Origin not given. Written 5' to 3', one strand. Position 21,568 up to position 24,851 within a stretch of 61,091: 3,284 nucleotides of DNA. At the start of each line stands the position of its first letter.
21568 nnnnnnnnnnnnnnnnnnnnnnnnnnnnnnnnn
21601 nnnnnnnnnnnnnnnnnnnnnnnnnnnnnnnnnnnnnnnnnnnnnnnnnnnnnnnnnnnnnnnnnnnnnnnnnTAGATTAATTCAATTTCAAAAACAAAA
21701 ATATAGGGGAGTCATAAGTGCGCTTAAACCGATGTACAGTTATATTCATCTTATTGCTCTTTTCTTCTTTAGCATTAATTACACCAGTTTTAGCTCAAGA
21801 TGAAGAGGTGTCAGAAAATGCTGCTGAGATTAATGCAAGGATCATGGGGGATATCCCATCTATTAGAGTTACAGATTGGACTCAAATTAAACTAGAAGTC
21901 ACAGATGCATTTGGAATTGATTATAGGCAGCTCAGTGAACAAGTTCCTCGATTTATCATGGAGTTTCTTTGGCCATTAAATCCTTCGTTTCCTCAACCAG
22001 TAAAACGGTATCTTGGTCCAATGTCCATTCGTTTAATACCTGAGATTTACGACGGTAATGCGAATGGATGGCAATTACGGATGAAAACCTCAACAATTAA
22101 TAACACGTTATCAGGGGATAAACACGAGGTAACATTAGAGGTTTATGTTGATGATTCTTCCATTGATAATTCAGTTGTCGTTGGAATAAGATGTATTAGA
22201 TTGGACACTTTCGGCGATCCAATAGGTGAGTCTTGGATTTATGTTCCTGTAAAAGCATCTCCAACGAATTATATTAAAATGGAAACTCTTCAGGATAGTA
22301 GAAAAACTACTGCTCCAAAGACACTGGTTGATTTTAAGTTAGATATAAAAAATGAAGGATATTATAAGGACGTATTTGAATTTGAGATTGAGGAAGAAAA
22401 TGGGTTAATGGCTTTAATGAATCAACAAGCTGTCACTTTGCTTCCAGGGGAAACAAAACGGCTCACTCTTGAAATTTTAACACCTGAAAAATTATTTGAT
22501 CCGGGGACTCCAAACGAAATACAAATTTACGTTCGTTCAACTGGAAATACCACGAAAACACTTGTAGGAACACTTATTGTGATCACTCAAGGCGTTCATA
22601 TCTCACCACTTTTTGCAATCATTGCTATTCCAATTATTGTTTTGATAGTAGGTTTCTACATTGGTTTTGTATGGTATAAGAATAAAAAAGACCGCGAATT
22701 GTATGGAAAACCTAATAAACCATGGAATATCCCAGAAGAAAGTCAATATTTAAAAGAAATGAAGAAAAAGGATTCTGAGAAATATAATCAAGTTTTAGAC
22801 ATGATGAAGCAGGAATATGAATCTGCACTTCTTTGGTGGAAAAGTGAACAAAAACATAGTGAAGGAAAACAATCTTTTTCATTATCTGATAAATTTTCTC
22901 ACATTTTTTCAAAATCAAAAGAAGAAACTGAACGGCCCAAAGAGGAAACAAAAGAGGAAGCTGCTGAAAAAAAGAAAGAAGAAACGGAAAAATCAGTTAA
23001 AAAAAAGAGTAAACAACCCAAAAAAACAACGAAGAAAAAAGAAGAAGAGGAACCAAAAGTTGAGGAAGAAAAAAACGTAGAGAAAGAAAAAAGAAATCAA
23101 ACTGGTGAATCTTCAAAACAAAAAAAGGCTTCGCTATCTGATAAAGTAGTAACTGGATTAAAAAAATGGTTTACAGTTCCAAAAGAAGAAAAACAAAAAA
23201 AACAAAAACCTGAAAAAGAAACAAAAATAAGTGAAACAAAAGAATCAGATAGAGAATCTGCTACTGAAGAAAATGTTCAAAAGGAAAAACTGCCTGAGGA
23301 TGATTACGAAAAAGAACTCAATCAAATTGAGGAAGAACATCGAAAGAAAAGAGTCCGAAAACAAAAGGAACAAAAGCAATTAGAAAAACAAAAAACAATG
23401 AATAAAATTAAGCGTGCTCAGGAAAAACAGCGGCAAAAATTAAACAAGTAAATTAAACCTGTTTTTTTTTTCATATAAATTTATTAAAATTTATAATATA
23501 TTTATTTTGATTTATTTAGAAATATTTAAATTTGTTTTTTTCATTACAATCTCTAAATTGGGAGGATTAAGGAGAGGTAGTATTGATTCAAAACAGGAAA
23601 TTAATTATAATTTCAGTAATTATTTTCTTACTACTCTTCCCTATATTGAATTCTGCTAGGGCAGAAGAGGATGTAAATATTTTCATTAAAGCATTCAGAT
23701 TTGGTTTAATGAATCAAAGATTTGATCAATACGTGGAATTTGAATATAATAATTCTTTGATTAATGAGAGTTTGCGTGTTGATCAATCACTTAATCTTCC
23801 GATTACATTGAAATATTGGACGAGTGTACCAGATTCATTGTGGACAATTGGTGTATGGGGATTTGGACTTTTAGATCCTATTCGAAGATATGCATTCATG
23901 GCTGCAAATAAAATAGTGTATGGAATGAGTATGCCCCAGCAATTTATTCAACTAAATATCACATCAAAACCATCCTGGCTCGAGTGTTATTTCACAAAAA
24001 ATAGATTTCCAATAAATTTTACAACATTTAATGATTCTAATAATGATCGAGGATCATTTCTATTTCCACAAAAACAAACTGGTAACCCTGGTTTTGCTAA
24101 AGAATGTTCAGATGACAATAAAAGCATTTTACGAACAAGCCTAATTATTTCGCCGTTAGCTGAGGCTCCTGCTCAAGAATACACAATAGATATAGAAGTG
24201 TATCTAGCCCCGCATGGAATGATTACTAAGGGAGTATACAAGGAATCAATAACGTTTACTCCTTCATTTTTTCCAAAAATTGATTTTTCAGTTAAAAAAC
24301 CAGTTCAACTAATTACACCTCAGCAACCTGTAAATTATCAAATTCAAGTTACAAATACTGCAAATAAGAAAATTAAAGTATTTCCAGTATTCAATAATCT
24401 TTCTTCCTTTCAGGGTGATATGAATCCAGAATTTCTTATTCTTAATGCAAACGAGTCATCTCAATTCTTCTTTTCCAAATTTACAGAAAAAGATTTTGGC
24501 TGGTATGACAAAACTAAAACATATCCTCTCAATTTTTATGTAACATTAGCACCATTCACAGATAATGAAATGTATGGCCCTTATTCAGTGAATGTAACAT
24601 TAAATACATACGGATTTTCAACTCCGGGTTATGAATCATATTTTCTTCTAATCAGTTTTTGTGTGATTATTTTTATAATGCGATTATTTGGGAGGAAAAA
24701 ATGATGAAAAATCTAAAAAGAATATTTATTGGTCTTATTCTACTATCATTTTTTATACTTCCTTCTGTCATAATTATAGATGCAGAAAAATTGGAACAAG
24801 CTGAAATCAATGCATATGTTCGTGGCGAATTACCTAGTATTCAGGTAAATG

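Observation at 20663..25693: Tandemly duplicated, translationally coupled two-gene envelope-protein cassette (A1-B1 / A2-B2) of unrecognised family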

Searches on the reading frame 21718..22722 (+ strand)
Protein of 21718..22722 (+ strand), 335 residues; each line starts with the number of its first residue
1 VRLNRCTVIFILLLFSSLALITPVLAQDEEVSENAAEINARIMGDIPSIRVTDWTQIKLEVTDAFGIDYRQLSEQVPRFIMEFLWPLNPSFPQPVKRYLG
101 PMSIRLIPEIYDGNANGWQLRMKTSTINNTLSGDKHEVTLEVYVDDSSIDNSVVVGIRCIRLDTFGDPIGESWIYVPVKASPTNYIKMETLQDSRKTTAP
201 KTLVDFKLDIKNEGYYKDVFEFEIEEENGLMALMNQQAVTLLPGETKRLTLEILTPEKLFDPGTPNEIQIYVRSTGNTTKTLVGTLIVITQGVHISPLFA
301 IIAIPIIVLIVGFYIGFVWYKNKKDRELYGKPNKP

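Call 25: find_homologous_proteins(query=window:21718-22722:+, max_evalue=0.001)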
Query window:21718-22722:+ (335 aa): 47 proteins with E <= 0.001 among 1391 candidates.
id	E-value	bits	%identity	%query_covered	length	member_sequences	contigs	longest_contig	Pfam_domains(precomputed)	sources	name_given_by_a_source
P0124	3.8e-213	725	97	100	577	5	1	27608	-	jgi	-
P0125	2.2e-182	623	83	100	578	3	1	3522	-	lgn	-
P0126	2.5e-165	567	75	100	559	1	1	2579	-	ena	-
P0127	5.7e-160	550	72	100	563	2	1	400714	-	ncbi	-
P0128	5.0e-159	547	72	100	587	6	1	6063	-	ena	-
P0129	2.2e-158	545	71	100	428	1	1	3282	-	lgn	-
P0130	2.6e-158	544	72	100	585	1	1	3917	-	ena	-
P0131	6.4e-145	500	66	100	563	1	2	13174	-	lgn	-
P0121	2.0e-138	479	63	100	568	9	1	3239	-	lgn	-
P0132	7.2e-134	464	61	100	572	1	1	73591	-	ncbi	-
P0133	4.1e-130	452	60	100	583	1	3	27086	-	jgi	jgi:hypothetical protein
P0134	1.2e-124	434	59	96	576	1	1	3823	-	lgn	-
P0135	4.0e-120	419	56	100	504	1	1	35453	-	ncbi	-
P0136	1.2e-119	417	56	100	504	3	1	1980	-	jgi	jgi:preprotein translocase subunit SecG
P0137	1.5e-118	414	59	92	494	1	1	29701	-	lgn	-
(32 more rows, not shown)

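Call 32: search_solved_structures(query=A4, max_evalue=10)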
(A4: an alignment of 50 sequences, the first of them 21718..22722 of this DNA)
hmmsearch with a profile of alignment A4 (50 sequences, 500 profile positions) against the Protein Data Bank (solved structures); distinct sequences matched with E-value up to 10: 12.
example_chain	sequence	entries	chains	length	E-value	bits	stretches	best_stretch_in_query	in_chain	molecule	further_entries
7aal_A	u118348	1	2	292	0.032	15.9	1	332-447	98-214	Proline-serine-threonine phosphatase-interacting protein 1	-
4i5s_A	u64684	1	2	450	0.033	15.8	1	293-376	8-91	Putative histidine kinase CovS; VicK-like protein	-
7aam_A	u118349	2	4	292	0.043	15.5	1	332-447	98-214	Proline-serine-threonine phosphatase-interacting protein 1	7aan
9xtt_z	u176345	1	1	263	0.62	11.6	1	392-494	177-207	Multiple myeloma tumor-associated protein 2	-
7kzw_A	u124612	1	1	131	0.81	11.3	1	109-165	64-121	FTT_1639c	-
3j9m_AL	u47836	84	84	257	2.2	9.8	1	317-403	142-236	uS15m | 28S ribosomal protein S15, mitochondrial | Small ribosomal subunit protein uS15m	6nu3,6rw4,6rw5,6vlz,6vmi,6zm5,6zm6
6n2y_b2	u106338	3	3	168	5.9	8.4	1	397-488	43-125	ATP synthase subunit b | Bacillus PS3 ATP synthase subunit b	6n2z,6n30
9jc1_A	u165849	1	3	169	6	8.4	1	397-488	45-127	ATP synthase subunit b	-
4fe8_A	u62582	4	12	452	7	8.2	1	429-480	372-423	Maltose-binding periplasmic protein,Huntingtin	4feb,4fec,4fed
6n2d_b2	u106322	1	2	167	7.9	8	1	333-488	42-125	ATP synthase subunit b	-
6n2y_b1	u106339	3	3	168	8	8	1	333-488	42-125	ATP synthase subunit b | Bacillus PS3 ATP synthase subunit b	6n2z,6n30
9jc1_B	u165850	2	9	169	8.2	7.9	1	333-488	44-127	ATP synthase subunit b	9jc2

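Call 39: predict_structure(alignment_id=A4)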
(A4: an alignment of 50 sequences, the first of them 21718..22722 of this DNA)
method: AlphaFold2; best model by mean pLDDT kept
length: 335 residues; sequences in the alignment: 50
mean_pLDDT: 84.1   pTM: 0.56
mean pLDDT of the five models: 84.1, 84.1, 83.7, 82.7, 82.1
residues with pLDDT >= 90: 113; 70-90: 188; 50-70: 24; < 50: 10
segments of 3 or more residues with pLDDT < 50: 24-31
pLDDT, mean of each block of 10 residues (from residue 1): 79 82 48 76 87 89 89 86 82 81 94 88 93 93 76 90 90 91 74 84 90 81 86 88 87 89 89 82 89 85 92 92 73 50
secondary structure, 60 per line:
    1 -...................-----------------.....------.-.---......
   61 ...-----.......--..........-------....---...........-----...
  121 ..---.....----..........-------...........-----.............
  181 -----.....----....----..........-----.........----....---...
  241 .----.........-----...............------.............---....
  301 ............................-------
elements in order: H2-20 E38-42 E55-63 H69-75 H78-87 H95-98 E102-112 E118-122 E126-130 E135-144 E152-162 E168-180 E186-190 E195-198 E203-212 E218-226 E231-234 E238-241 E246-254 E260-274 E281-293 H297-328

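Call 42: fold_search(model_id=the predicted structure, library=pdb)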
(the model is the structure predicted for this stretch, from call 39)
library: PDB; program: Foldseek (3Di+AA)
matches with E <= 10: 1854; with E <= 0.001: 263
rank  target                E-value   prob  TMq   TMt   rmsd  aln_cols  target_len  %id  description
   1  6avu_A                1.5e-08  1.00  0.29  0.14  13.0       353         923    9  Human alpha-V beta-3 Integrin (open conformation) in complex with the therapeutic antibody LM609 (released 2017-11-01)
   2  7sqc_F0               1.5e-08  1.00  0.33  0.35   7.6       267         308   11  Ciliary C1 central pair apparatus isolated from Chlamydomonas reinhardtii (released 2022-04-13)
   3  8t2v_A                1.7e-08  1.00  0.25  0.13  14.8       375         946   10  Cryo-EM Structures of Full-length Integrin alphaIIbbeta3 in Native Lipids (released 2023-07-26)
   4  9ijj_h                2.2e-08  1.00  0.28  0.09  11.8       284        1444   11  In situ structure of the central apparatus in mouse sperm axoneme. (released 2025-06-04)
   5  9ijj_O                2.8e-08  1.00  0.28  0.08  13.7       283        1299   11  In situ structure of the central apparatus in mouse sperm axoneme. (released 2025-06-04)
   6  9ijj_C                3.5e-08  1.00  0.27  0.11  13.7       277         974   13  In situ structure of the central apparatus in mouse sperm axoneme. (released 2025-06-04)
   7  9ijj_P                4.3e-08  1.00  0.27  0.17  14.3       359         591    7  In situ structure of the central apparatus in mouse sperm axoneme. (released 2025-06-04)
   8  9ijj_L                4.8e-08  1.00  0.36  0.47   8.9       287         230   11  In situ structure of the central apparatus in mouse sperm axoneme. (released 2025-06-04)
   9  9ijj_E                6.5e-08  1.00  0.26  0.19  13.8       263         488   10  In situ structure of the central apparatus in mouse sperm axoneme. (released 2025-06-04)
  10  7sqc_T0               6.9e-08  1.00  0.25  0.17  13.7       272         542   11  Ciliary C1 central pair apparatus isolated from Chlamydomonas reinhardtii (released 2022-04-13)
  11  7sqc_2A               7.2e-08  1.00  0.29  0.16   8.5       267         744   12  Ciliary C1 central pair apparatus isolated from Chlamydomonas reinhardtii (released 2022-04-13)
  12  7sqc_F1               7.6e-08  1.00  0.32  0.25   7.8       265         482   10  Ciliary C1 central pair apparatus isolated from Chlamydomonas reinhardtii (released 2022-04-13)
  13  8zdg_A                8.4e-08  1.00  0.28  0.14  12.6       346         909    8  Cryo-EM structure of the integrin avb3 with CWHM-12, conformation 1 (released 2025-10-22)
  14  7sqc_T2               9.8e-08  1.00  0.24  0.16  13.8       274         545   11  Ciliary C1 central pair apparatus isolated from Chlamydomonas reinhardtii (released 2022-04-13)
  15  6avq_A                9.8e-08  1.00  0.27  0.12  13.7       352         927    9  The Therapeutic Antibody LM609 Selectively Inhibits Ligand Binding to Human alpha-V beta-3 Integrin via Steric Hindran (released 2017-11-01)
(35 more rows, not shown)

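Call 46: search_protein_families(library=ncbifam, alignment_id=A4, max_evalue=0.1)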
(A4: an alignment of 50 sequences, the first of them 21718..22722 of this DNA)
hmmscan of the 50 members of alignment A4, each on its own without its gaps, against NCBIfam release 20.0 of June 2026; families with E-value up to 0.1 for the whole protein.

A. member 1, window:21718-22722:+ (335 aa): 2 families
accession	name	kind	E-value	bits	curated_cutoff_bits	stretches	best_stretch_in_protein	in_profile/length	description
NF041740.1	choice_anch_T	equivalog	3e-07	29.8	70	1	194-278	153-243/259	choice-of-anchor T family protein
TIGR02745.1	ccoG_rdxA_fixG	equivalog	0.032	13.2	316.7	1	204-279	348-424/435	cytochrome c oxidase accessory protein CcoG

B. families by the number of members that match (of 50 scanned): 25 families
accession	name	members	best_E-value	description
NF041740.1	choice_anch_T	43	1.5e-09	choice-of-anchor T family protein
NF047418.1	teichoic_AuxB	14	8.3e-06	lipoteichoic acid stability factor AuxB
TIGR02745.1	ccoG_rdxA_fixG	10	0.015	cytochrome c oxidase accessory protein CcoG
NF003958.0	PRK05454.2-1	3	0.0023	glucans biosynthesis glucosyltransferase MdoH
NF043061.1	MMSYN1_0325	2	0.012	MFS cation transporter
NF010558.0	PRK13953.1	2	0.024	large conductance mechanosensitive channel protein MscL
NF003955.0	PRK05454.1-1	2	0.029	glucans biosynthesis glucosyltransferase MdoH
NF045757.1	MPN565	2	0.048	MPN565 family protein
TIGR01477.1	RIFIN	1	0.00059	variant surface antigen, rifin family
NF001843.0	PRK00567.1-4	1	0.0053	large-conductance mechanosensitive channel protein MscL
TIGR03495.1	phage_LysB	1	0.0084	Rz-like lysis system protein LysB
TIGR03779.1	Bac_Flav_CT_M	1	0.02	conjugative transposon protein TraM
NF001841.0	PRK00567.1-1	1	0.028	large-conductance mechanosensitive channel protein MscL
TIGR02976.1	phageshock_pspB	1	0.044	envelope stress response membrane protein PspB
NF045849.1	ICE_MMCAP2_0565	1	0.052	Mbov_0395 family pilin-like conjugal transfer protein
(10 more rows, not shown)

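Call 53: fold_search(model_id=the predicted structure, library=viral)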
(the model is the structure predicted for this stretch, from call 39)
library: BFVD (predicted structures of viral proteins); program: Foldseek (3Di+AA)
matches with E <= 10: 1071; with E <= 0.001: 119
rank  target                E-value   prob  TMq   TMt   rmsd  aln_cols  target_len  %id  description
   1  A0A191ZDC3            1.1e-08  1.00  0.38  0.49   9.9       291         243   10  Putative coagulation factor 5/8 domain-containing protein [Erwinia phage vB_EamP_Gutmeister]
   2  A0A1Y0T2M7            1.5e-08  1.00  0.22  0.09  14.2       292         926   13  Glycoside hydrolase family 5 domain-containing protein [Pseudomonas phage Skulduggery]
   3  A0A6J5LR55            3.2e-07  1.00  0.24  0.19  17.9       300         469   10  Concanavalin A-like lectin/glucanases superfamily [uncultured Caudovirales phage]
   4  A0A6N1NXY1            4.3e-07  1.00  0.28  0.12  11.5       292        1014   11  DUF11 domain-containing protein [Tupanvirus soda lake]
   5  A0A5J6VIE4            5.3e-07  1.00  0.42  0.17  13.4       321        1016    9  Uncharacterized protein [Megaviridae environmental sample]
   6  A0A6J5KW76            6.2e-07  1.00  0.35  0.18   6.4       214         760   10  Glycoside hydrolase, family 5 [uncultured Caudovirales phage]
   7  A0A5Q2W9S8            6.5e-07  1.00  0.21  0.18  17.8       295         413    7  (no name in the UniProt tables at hand)
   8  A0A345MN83            8.9e-07  1.00  0.40  0.22   8.8       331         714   12  (no name in the UniProt tables at hand)
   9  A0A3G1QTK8            1.2e-06  1.00  0.31  0.17  11.7       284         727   10  Putative cellulase or glycoside hydrolase [Erwinia phage phiEaP8]
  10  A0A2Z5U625            1.6e-06  1.00  0.21  0.24  22.9       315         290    8  Ig-like domain-containing protein [Rhinolophus gammaherpesvirus 1]
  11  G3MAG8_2              2.1e-06  1.00  0.21  0.10  13.6       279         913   11  Gp427 [Bacillus phage G]
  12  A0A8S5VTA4            4.0e-06  1.00  0.25  0.12  11.8       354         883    9  (no name in the UniProt tables at hand)
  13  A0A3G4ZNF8            6.7e-06  1.00  0.26  0.10  14.0       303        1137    9  DUF7932 domain-containing protein [Terrestrivirus sp.]
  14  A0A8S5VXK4            7.4e-06  1.00  0.29  0.28   9.3       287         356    9  (no name in the UniProt tables at hand)
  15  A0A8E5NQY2            7.4e-06  1.00  0.22  0.08  12.6       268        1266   10  (no name in the UniProt tables at hand)
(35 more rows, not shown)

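Call 86: find_related_loci(query=A4, collection=metagenome_contigs, flank=4000)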
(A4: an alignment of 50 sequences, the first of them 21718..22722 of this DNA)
Query A4 (335 aa) in metagenome_contigs; peptide patterns used: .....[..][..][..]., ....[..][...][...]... (x = any residue, [..] = any of these).
156 stretches matched a pattern; 31 encode a relative of the query (tblastn E <= 1e-3); 31 distinct loci.
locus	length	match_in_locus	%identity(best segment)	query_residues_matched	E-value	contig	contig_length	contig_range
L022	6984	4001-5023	72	1-335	3e-163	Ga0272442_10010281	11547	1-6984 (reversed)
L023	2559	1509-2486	52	8-335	1e-111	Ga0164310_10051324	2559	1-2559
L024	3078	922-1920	50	1-335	1e-108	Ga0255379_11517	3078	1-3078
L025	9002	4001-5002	48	1-335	2e-102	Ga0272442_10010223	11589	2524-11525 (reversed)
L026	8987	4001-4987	49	11-335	3e-101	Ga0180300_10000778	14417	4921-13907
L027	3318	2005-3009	48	1-334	2e-103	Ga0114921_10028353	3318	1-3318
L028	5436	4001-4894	51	36-335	1e-98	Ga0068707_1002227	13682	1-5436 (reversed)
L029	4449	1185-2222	49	1-335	8e-96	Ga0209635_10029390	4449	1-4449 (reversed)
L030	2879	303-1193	48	2-300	2e-92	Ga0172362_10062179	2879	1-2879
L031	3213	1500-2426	47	23-335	8e-87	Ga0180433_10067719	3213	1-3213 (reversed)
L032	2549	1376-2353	44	7-335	2e-84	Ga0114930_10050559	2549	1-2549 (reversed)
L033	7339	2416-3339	41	13-320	1e-78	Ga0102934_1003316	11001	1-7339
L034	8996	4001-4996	45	3-335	2e-78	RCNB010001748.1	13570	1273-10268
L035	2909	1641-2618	41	6-335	1e-73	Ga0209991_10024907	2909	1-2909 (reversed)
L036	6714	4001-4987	41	4-335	9e-71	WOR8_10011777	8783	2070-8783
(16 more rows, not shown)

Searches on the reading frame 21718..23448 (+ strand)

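Call 5: search_protein_families(library=pfam, proteins=[window:21718-23448:+], max_evalue=1)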
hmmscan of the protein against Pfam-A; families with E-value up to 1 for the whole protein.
window:21718-23448:+ (577 aa): 2 families
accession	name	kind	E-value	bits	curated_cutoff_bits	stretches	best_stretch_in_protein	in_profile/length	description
PF11346.13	DUF3149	-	0.091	12.8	23.2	1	298-325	11-38/40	Protein of unknown function (DUF3149)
PF16994.11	Glyco_trans_4_5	-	0.15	12.2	26.6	0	357-421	87-151/172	Glycosyl-transferase family 4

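Call 6: search_protein_families(library=ncbifam, proteins=[window:21718-23448:+], max_evalue=1)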
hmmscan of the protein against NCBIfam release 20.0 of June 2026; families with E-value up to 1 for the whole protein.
window:21718-23448:+ (577 aa): 2 families
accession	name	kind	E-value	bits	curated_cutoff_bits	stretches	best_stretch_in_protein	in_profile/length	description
NF041740.1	choice_anch_T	equivalog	6.2e-07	28.8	70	1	194-278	153-243/259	choice-of-anchor T family protein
TIGR02745.1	ccoG_rdxA_fixG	equivalog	0.12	11.3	316.7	1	205-279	349-424/435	cytochrome c oxidase accessory protein CcoG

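Call 84: search_protein_families(library=phrogs, proteins=[window:21718-23448:+], max_evalue=0.01)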
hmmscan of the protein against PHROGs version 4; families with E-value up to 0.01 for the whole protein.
window:21718-23448:+ (577 aa): 0 families

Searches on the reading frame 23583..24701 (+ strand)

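Call 5: search_protein_families(library=pfam, proteins=[window:23583-24701:+], max_evalue=1)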
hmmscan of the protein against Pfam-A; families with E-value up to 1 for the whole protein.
window:23583-24701:+ (373 aa): 0 families

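Call 6: search_protein_families(library=ncbifam, proteins=[window:23583-24701:+], max_evalue=1)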
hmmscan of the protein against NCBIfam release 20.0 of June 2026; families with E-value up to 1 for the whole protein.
window:23583-24701:+ (373 aa): 1 family
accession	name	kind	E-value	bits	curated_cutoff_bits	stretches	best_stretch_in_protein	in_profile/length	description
TIGR00346.1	azlC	equivalog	0.046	13.9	332.35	1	106-161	73-126/221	azaleucine resistance protein AzlC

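Call 68: search_protein_families(library=ncbifam, proteins=[window:23583-24701:+], max_evalue=0.1)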
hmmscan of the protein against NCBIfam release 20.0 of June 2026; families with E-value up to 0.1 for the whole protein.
window:23583-24701:+ (373 aa): 1 family
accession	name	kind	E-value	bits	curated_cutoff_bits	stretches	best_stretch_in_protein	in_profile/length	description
TIGR00346.1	azlC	equivalog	0.046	13.9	332.35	0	106-161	73-126/221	azaleucine resistance protein AzlC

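Call 84: search_protein_families(library=phrogs, proteins=[window:23583-24701:+], max_evalue=0.01)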
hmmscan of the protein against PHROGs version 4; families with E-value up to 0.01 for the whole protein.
window:23583-24701:+ (373 aa): 0 families
